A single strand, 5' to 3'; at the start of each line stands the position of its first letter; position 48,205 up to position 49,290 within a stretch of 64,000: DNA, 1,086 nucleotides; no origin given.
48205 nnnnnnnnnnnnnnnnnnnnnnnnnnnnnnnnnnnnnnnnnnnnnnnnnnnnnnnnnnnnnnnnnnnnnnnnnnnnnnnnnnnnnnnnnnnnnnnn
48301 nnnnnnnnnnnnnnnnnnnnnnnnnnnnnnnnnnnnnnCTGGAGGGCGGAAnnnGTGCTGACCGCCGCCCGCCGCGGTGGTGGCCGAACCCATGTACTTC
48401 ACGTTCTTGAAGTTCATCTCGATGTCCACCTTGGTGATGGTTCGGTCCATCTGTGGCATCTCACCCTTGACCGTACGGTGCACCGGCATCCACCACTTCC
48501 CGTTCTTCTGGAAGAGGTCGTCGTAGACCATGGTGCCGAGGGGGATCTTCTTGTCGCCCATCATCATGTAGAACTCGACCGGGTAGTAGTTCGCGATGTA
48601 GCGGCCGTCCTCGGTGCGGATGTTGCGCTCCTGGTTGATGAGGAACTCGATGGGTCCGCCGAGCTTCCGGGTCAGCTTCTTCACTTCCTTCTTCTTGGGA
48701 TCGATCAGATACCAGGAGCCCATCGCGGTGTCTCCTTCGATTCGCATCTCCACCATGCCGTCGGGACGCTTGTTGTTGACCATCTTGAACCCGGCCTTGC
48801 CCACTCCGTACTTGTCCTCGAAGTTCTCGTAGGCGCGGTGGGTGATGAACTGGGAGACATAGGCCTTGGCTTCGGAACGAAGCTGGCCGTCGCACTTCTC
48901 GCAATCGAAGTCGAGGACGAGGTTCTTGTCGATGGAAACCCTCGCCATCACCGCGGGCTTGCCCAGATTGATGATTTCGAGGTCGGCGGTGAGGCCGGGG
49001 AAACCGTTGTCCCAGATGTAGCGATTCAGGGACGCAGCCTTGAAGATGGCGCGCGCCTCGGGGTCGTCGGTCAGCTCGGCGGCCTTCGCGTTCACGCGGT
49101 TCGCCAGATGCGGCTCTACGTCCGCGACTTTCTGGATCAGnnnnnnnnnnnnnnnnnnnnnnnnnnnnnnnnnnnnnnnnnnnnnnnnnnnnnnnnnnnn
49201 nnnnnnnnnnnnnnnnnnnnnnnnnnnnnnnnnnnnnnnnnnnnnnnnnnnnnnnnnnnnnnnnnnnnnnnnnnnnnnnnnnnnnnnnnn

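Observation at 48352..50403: Compositionally distinct 683-aa secreted protein with internal duplication embedded in a respiratory gene neighbourhood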

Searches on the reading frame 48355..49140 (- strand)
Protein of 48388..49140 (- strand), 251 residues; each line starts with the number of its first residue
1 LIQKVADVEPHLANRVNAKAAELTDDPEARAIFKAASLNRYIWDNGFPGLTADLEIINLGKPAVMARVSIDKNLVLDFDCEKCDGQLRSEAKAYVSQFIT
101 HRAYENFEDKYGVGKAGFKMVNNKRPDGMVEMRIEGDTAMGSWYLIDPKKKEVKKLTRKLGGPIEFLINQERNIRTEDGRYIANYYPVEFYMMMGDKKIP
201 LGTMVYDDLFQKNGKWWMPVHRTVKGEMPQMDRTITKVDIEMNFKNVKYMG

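Call 38: find_homologous_proteins(query=window:48388-49140:-, max_evalue=0.001)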
Query seq(251 aa) (251 aa): 6 proteins with E <= 0.001 among 221 candidates.
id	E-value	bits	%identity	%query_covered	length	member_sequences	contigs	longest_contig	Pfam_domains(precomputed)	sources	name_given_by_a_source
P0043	1.3e-117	410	93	75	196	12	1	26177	PF11866.14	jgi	jgi:hypothetical protein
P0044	4.4e-104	366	60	100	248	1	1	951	PF11866.14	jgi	jgi:hypothetical protein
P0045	1.3e-87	312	55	99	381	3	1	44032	PF11866.14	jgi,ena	-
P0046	8.0e-76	273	66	70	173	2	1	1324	PF11866.14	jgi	jgi:hypothetical protein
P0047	2.1e-63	232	52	80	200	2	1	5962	PF11866.14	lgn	-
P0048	9.2e-18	83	57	30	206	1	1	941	PF11866.14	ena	-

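Call 48: predict_structure(alignment_id=A3)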
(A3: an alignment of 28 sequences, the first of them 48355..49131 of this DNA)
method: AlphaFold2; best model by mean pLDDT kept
length: 259 residues; sequences in the alignment: 28
mean_pLDDT: 90.1   pTM: 0.83
mean pLDDT of the five models: 90.1, 89.7, 88.3, 88.0, 88.0
residues with pLDDT >= 90: 196; 70-90: 46; 50-70: 9; < 50: 8
segments of 3 or more residues with pLDDT < 50: 252-259
pLDDT, mean of each block of 10 residues (from residue 1): 69 75 94 96 95 96 97 97 95 92 92 89 93 81 97 89 96 96 96 93 97 95 91 96 87 44
secondary structure, 60 per line:
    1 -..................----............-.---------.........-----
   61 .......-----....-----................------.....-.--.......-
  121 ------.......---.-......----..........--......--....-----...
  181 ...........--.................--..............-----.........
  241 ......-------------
elements in order: H2-19 H24-35 E47-55 E61-67 E73-76 H82-97 H104-108 E113-119 E127-133 E139-144 E149-158 E161-166 E169-172 E178-191 E194-210 E213-226 E232-246

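Call 50: search_protein_representatives(alignment_id=A4)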
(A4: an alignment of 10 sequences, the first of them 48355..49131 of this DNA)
Query: 10 sequences, 446 profile positions. Proteins with E-value up to 0.001 (for the whole library): 1073; up to 1e-10: 326; up to 1e-30: 19. The best 150 are listed.
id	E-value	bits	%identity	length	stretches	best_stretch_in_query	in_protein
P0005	1.3e-190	650.4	-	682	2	14-445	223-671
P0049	1.3e-182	624.0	-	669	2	9-446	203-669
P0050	5.8e-131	453.8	-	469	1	15-442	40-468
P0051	2.9e-128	444.9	-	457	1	14-445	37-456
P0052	3.9e-124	431.3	-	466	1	13-443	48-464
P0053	2.1e-110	386.0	-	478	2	10-261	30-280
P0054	3.4e-100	352.4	-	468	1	14-443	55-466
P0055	2.1e-94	333.3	-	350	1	14-361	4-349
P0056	8.3e-75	268.7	-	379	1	6-260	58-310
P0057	5.2e-73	262.8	-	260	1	183-443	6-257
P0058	2.3e-72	260.6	-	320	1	119-442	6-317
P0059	8.2e-72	258.8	-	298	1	140-441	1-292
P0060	3.2e-59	217.3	-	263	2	268-439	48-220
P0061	2.3e-53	198.1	-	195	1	14-177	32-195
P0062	6.2e-52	193.3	-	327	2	10-120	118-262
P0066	8.0e-32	127.0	-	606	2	8-206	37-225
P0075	7.3e-28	114.0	-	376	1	217-443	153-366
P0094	2.4e-22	95.8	-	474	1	212-425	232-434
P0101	1.2e-21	93.4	-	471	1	218-427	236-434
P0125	2.4e-19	85.9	-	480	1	226-425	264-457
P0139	5.5e-18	81.4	-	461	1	219-442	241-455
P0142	6.8e-18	81.1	-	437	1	207-433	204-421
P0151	2.5e-17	79.3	-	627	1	219-423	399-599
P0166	1.4e-16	76.8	-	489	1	204-433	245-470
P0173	1.9e-16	76.4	-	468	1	218-441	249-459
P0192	5.3e-16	74.9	-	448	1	219-423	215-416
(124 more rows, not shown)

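Call 65: search_protein_families(library=pfam, proteins=[P0094, P0101, P0125, P0142, P0166, P0173, P0192, P0075, P0151, P0066], max_evalue=0.01)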
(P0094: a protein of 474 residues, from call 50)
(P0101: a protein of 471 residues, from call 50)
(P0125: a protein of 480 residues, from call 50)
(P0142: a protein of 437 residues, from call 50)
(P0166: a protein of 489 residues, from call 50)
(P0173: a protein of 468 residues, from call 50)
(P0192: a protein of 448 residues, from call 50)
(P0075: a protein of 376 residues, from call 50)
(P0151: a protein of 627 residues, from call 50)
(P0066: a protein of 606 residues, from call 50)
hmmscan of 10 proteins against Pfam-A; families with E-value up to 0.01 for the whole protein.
P0094 (474 aa): 2 families
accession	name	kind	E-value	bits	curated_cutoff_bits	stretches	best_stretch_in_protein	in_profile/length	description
PF11866.13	DUF3386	-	1.4e-30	106.8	25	1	247-439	3-197/211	Protein of unknown function (DUF3386)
PF10670.15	DUF4198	-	1.6e-05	25.6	34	1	132-188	131-197/209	Domain of unknown function (DUF4198)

P0101 (471 aa): 3 families
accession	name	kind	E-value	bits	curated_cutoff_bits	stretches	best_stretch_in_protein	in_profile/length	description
PF11866.13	DUF3386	-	2.2e-29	102.9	25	1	246-432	3-192/211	Protein of unknown function (DUF3386)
PF10670.15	DUF4198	-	7.9e-09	36.4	34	1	18-204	1-208/209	Domain of unknown function (DUF4198)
PF13620.12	CarboxypepD_reg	-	0.0022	18.7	32.3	1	151-203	4-56/82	Carboxypeptidase regulatory-like domain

P0125 (480 aa): 5 families
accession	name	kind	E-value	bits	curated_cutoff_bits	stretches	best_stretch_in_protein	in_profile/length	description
PF11866.13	DUF3386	-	2.1e-39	135.7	25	1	267-477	4-211/211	Protein of unknown function (DUF3386)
PF10670.15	DUF4198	-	1.7e-06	28.8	34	1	150-200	152-207/209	Domain of unknown function (DUF4198)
PF13620.12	CarboxypepD_reg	-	8.2e-05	23.3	32.3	1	154-199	10-55/82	Carboxypeptidase regulatory-like domain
PF11974.14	bMG3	-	0.0011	19.3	34.9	1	153-207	23-78/103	Bacterial alpha-2-macroglobulin MG3 domain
PF17789.7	MG4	-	0.0043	17.7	24.7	0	149-188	21-60/95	Macroglobulin domain MG4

P0142 (437 aa): 5 families
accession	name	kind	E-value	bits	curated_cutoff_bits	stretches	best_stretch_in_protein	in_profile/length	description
PF11866.13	DUF3386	-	5.3e-29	101.6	25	1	227-434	2-209/211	Protein of unknown function (DUF3386)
PF10670.15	DUF4198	-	5e-11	43.6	34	1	130-190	132-208/209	Domain of unknown function (DUF4198)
PF13620.12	CarboxypepD_reg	-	8e-08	33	32.3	1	145-194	10-61/82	Carboxypeptidase regulatory-like domain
PF13715.12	CarbopepD_reg_2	-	7.7e-05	23.1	32.2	1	146-192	11-55/88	CarboxypepD_reg-like domain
PF11974.14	bMG3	-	0.00026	21.3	34.9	1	141-193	20-75/103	Bacterial alpha-2-macroglobulin MG3 domain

P0166 (489 aa): 1 family
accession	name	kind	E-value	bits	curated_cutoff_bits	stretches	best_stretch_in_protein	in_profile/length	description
PF11866.13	DUF3386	-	5e-36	124.6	25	1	268-483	4-211/211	Protein of unknown function (DUF3386)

P0173 (468 aa): 3 families
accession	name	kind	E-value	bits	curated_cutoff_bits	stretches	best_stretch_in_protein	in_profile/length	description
PF11866.13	DUF3386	-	1.8e-32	113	25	1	261-462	5-210/211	Protein of unknown function (DUF3386)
PF10670.15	DUF4198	-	5.6e-05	23.8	34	1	20-210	1-206/209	Domain of unknown function (DUF4198)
PF04234.18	CopC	-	0.00052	21.4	23.3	0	151-208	12-73/92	CopC domain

P0192 (448 aa): 3 families
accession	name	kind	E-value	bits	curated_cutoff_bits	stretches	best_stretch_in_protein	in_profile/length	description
PF11866.13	DUF3386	-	1e-31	110.5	25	1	229-437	3-211/211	Protein of unknown function (DUF3386)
PF13620.12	CarboxypepD_reg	-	0.00052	20.7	32.3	1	149-202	10-64/82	Carboxypeptidase regulatory-like domain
PF10670.15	DUF4198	-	0.0049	17.4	34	0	143-194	150-207/209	Domain of unknown function (DUF4198)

P0075 (376 aa): 3 families
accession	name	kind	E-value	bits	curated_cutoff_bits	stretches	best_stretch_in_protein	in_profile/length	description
PF11866.13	DUF3386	-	2.4e-43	148.5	25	1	166-367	4-210/211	Protein of unknown function (DUF3386)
PF13620.12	CarboxypepD_reg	-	0.00026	21.7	32.3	1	88-134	9-55/82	Carboxypeptidase regulatory-like domain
PF10670.15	DUF4198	-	0.0023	18.5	34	0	78-135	145-207/209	Domain of unknown function (DUF4198)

P0151 (627 aa): 3 families
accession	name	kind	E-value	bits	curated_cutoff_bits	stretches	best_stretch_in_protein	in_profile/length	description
PF03929.21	PepSY_TM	-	8.4e-61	206.8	28.8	1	8-355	1-295/295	PepSY-associated TM region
PF11866.13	DUF3386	-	7.7e-35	120.7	25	1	409-620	4-211/211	Protein of unknown function (DUF3386)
PF03413.25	PepSY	-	0.00041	21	24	0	93-109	42-58/60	Peptidase propeptide and YPEB domain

P0066 (606 aa): 2 families
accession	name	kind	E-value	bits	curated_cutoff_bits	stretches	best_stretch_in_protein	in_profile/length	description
PF11866.13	DUF3386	-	1.1e-19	71.2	25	1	384-583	6-200/211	Protein of unknown function (DUF3386)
PF18968.5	DUF5707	-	0.0092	16.4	26.8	0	320-353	16-49/98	Family of unknown function (DUF5707)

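Call 76: find_related_loci(query=A6, collection=metagenome_contigs, flank=6000)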
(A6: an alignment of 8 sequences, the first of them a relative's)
Query A6 (437 aa) in metagenome_contigs; peptide patterns used: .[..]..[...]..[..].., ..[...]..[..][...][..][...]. (x = any residue, [..] = any of these).
229 stretches matched a pattern; 93 encode a relative of the query (tblastn E <= 1e-3); the best 80 are kept; 80 distinct loci.
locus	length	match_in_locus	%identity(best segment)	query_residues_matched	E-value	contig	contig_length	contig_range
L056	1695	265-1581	46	1-435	2e-127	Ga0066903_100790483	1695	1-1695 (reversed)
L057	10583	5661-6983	46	1-437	5e-111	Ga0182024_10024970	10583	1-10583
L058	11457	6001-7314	45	20-436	6e-108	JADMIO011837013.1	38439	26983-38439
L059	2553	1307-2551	44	1-406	1e-109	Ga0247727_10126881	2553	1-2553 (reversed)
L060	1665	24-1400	41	1-436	1e-104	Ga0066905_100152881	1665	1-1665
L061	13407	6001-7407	41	1-435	1e-97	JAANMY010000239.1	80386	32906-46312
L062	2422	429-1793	40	9-435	6e-101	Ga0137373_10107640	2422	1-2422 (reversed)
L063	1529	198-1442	44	11-435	9e-100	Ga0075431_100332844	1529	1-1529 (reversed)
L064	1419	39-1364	41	1-437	8e-100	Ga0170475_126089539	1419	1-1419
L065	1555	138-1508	42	2-437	1e-98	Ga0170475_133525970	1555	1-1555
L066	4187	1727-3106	40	8-437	1e-91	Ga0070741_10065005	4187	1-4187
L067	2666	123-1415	42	20-437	2e-92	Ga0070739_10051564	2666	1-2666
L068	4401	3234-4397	43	9-375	1e-89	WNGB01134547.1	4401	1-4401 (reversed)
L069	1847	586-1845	41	1-394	3e-92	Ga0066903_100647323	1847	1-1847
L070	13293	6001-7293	44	1-435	5e-87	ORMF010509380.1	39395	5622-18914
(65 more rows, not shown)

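Call 80: search_protein_families(library=pfam, alignment_id=A7, max_evalue=0.00001)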
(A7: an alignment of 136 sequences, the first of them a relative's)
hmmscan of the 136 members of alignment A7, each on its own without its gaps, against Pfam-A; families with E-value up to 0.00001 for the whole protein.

A. member 1, L057:5035-5328:- (98 aa): 0 families

B. families by the number of members that match (of 136 scanned): 133 families (the first 25 are shown)
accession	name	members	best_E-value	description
PF07596.16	SBP_bac_10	12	8.6e-50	Protein of unknown function (DUF1559)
PF07963.17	N_methyl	9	3.4e-09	Prokaryotic N-terminal methylation motif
PF00069.31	Pkinase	4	1.7e-51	Protein kinase domain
PF07714.23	PK_Tyr_Ser-Thr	4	3.9e-33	Protein tyrosine and serine/threonine kinase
PF03109.22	ABC1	4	5.3e-09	ABC1 atypical kinase-like domain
PF13561.12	adh_short_C2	3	6.3e-59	Enoyl-(Acyl carrier protein) reductase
PF00106.31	adh_short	3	1.1e-58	short chain dehydrogenase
PF08659.16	KR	3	5.4e-18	KR domain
PF01636.29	APH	3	6.4e-07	Phosphotransferase enzyme family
PF07969.17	Amidohydro_3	2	2.7e-84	Amidohydrolase family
PF22725.1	GFO_IDH_MocA_C3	2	1.8e-29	GFO/IDH/MocA C-terminal domain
PF04389.22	Peptidase_M28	2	3.4e-29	Peptidase family M28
PF00072.30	Response_reg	2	1.2e-25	Response regulator receiver domain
PF04539.22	Sigma70_r3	2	5.2e-22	Sigma-70 region 3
PF01408.29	GFO_IDH_MocA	2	8.9e-22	Oxidoreductase family, NAD-binding Rossmann fold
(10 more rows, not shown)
